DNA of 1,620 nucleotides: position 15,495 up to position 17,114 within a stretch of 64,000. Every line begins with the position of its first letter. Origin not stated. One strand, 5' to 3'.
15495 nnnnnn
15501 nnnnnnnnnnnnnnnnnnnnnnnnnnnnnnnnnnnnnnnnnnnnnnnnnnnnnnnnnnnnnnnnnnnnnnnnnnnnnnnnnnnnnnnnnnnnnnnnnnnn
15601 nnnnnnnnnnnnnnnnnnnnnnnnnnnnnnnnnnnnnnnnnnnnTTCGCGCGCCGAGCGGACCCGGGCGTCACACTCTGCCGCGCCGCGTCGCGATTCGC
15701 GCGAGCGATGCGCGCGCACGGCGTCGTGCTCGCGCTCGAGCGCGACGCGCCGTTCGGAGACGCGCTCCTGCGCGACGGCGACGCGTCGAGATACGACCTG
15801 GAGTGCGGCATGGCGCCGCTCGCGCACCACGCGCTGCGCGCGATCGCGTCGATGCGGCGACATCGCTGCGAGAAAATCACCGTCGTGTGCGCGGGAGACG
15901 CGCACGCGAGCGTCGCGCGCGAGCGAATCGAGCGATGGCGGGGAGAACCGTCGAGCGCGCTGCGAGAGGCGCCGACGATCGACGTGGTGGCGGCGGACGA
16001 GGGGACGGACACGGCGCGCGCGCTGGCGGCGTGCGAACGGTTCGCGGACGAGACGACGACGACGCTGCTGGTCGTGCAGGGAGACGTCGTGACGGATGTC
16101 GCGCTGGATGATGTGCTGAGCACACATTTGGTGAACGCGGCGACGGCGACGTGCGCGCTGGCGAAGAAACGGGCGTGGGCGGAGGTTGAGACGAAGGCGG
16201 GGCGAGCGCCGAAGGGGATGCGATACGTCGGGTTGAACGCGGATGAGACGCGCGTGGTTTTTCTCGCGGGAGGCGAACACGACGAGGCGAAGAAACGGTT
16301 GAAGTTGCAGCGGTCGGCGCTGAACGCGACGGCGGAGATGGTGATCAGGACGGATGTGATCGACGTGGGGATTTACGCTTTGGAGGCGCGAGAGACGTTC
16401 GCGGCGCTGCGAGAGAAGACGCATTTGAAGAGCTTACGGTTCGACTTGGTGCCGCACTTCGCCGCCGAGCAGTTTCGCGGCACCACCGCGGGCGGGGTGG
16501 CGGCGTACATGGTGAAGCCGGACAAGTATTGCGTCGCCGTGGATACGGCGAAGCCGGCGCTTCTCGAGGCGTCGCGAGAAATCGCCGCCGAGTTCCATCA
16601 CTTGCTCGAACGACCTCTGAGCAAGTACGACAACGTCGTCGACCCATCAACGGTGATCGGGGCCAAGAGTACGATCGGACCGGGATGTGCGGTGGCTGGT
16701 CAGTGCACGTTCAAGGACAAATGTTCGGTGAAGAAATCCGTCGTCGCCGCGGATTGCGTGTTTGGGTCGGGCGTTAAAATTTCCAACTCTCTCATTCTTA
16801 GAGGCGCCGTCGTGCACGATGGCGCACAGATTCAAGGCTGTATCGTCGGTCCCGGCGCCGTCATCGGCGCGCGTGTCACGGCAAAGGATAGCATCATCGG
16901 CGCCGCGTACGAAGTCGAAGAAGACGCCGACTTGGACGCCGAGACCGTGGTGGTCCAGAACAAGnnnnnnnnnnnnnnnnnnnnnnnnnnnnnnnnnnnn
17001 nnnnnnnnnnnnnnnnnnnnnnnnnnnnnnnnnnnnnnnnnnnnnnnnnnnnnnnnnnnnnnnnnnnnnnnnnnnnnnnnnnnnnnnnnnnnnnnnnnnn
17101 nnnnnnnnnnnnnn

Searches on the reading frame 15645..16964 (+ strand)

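Call 35: search_protein_families(library=pfam, proteins=[window:15645-16964:+], max_evalue=0.001)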
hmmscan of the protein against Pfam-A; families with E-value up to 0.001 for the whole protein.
window:15645-16964:+ (440 aa): 5 families
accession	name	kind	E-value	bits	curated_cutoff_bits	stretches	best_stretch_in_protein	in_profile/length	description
PF25084.1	LbH_EIF2B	-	7.2e-14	52.1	54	1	336-428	10-103/105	EIF2B subunit epsilon LbH domain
PF00132.30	Hexapep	-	7.6e-07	29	27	0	384-412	4-33/36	Bacterial transferase hexapeptide (six repeats)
PF24894.1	Hexapep_GlmU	-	8.8e-07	29.4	23.3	1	358-428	12-81/104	GlmU-like, C-terminal hexapeptide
PF16314.11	DUF4954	-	1.8e-06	27.3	26.2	1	343-425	192-272/433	Domain of unknown function (DUF4954)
PF00483.29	NTP_transferase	-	1.2e-05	25.4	21.2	1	67-175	38-140/245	Nucleotidyl transferase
